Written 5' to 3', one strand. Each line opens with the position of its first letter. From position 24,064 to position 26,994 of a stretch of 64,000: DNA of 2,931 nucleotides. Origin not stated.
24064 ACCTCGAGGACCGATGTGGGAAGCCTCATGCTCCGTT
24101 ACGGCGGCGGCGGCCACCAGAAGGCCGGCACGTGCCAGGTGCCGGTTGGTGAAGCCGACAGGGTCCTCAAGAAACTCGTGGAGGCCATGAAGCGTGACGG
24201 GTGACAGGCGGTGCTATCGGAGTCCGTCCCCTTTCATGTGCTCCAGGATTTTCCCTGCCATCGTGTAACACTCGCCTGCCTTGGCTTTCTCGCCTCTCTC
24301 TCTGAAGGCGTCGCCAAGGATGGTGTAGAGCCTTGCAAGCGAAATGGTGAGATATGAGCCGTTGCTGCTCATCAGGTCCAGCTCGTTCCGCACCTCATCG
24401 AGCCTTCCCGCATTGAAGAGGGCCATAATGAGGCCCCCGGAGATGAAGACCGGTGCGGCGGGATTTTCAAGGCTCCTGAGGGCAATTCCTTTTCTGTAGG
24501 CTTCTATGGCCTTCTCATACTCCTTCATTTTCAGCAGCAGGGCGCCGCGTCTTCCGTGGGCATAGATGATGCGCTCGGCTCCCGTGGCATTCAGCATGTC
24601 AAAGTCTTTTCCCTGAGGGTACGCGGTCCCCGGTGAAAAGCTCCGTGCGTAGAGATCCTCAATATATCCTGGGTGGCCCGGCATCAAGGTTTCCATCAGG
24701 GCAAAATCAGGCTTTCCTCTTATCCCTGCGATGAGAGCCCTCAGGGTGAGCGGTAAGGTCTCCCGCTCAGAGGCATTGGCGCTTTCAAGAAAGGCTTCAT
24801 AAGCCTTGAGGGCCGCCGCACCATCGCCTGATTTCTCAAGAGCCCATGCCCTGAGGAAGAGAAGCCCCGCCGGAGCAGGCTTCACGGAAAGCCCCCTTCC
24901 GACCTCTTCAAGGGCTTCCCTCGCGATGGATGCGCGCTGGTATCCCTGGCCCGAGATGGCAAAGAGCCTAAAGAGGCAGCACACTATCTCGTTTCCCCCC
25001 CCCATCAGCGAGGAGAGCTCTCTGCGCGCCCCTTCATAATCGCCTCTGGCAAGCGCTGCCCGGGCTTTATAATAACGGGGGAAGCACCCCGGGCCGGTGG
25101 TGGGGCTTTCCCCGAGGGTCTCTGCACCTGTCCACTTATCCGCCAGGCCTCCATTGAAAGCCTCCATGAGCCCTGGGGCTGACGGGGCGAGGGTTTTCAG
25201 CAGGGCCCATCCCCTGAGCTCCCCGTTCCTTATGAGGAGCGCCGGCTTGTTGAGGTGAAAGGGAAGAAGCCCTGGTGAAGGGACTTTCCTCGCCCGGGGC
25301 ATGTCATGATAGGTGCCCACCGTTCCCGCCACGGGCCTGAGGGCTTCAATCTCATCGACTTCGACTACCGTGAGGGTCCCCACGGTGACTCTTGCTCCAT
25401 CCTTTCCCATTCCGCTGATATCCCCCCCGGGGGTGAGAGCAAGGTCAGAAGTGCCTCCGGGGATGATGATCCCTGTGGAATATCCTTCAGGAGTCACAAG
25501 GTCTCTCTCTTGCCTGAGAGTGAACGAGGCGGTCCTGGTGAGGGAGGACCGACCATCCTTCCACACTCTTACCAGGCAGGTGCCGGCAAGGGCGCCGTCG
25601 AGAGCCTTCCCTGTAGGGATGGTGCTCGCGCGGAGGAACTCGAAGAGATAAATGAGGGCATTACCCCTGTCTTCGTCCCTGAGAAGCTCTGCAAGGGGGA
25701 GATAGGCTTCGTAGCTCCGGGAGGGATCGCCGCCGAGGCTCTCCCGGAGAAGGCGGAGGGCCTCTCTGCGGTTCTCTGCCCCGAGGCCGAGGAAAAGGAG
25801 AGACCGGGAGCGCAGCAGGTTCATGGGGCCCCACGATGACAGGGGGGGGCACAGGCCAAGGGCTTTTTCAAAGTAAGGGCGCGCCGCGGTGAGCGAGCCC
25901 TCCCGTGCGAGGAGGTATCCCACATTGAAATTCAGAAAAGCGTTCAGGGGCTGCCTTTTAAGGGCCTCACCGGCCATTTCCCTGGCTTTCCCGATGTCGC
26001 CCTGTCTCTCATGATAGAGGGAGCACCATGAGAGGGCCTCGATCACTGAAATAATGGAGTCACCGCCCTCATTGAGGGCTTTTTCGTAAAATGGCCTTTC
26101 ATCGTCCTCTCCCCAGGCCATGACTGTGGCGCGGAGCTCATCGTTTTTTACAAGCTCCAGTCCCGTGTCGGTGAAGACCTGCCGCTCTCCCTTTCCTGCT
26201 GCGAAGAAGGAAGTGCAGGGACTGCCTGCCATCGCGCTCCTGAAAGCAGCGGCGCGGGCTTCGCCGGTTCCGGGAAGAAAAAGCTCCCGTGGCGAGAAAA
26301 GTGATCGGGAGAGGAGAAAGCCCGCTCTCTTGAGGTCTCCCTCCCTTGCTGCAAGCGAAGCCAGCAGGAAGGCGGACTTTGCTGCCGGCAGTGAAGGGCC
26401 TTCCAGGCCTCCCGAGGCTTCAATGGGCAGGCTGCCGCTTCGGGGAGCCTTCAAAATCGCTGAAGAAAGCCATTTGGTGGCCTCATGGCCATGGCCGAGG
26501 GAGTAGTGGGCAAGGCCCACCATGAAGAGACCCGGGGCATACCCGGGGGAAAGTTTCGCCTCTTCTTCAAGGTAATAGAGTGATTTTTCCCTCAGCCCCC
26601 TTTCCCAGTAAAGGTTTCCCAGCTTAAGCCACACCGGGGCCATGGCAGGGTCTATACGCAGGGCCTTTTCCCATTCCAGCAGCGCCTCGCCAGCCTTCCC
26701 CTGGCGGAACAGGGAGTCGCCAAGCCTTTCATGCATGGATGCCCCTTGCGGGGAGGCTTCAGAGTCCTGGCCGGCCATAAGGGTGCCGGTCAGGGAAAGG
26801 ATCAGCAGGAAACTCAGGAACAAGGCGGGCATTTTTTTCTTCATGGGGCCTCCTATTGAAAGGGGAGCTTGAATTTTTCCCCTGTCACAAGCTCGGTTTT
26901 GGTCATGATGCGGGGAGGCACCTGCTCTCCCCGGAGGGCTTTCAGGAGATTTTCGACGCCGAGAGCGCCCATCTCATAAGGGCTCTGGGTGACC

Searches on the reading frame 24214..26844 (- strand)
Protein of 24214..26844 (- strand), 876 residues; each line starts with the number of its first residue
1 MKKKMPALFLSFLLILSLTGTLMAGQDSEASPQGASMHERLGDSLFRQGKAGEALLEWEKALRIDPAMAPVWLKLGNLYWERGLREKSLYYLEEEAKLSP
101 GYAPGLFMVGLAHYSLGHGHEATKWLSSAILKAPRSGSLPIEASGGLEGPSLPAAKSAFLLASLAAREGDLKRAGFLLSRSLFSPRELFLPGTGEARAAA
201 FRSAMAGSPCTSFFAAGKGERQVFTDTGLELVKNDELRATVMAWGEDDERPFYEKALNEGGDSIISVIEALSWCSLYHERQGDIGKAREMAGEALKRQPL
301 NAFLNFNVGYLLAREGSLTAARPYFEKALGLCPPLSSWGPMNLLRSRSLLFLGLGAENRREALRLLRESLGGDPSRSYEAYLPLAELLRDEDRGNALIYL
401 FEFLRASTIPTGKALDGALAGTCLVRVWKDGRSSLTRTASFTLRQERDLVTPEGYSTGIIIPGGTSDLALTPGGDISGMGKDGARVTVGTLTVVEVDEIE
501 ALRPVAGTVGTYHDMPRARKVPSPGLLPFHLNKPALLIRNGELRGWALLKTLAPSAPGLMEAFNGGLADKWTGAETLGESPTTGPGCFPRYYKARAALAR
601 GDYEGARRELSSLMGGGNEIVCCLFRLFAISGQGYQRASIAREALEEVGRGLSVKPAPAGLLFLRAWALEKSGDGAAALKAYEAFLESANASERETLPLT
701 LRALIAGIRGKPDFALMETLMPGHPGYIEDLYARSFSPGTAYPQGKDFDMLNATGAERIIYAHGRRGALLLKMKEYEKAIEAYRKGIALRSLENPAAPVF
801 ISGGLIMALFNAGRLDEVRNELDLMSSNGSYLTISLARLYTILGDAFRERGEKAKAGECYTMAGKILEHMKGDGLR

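Call 53: search_protein_families(library=pfam, proteins=[window:24214-26844:-], max_evalue=0.00001)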
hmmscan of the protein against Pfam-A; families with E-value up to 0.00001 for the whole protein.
window:24214-26844:- (876 aa): 9 families
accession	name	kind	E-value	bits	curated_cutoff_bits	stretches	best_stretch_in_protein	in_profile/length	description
PF07719.23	TPR_2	-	2.5e-24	83.8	27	0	761-789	2-30/34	Tetratricopeptide repeat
PF13432.12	TPR_16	-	2.5e-16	60.2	32.7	1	277-333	6-62/65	Tetratricopeptide repeat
PF00515.34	TPR_1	-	1.8e-15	56.4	27.8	1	761-790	2-31/34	Tetratricopeptide repeat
PF13181.12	TPR_8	-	2e-15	56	25.7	0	762-790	3-31/34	Tetratricopeptide repeat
PF13428.12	TPR_14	-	1.9e-14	53.1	23.5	0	40-78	6-44/44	Tetratricopeptide repeat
PF13414.12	TPR_11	-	5.4e-12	45.6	26.8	1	42-83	1-42/42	TPR repeat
PF14559.12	TPR_19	-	8.1e-10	39.3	25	0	45-87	1-43/68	Tetratricopeptide repeat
PF13424.12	TPR_12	-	5.9e-08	33.2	30.1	0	35-94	3-70/77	Tetratricopeptide repeat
PF13371.12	TPR_9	-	2.6e-07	31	35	0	635-690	5-60/73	Tetratricopeptide repeat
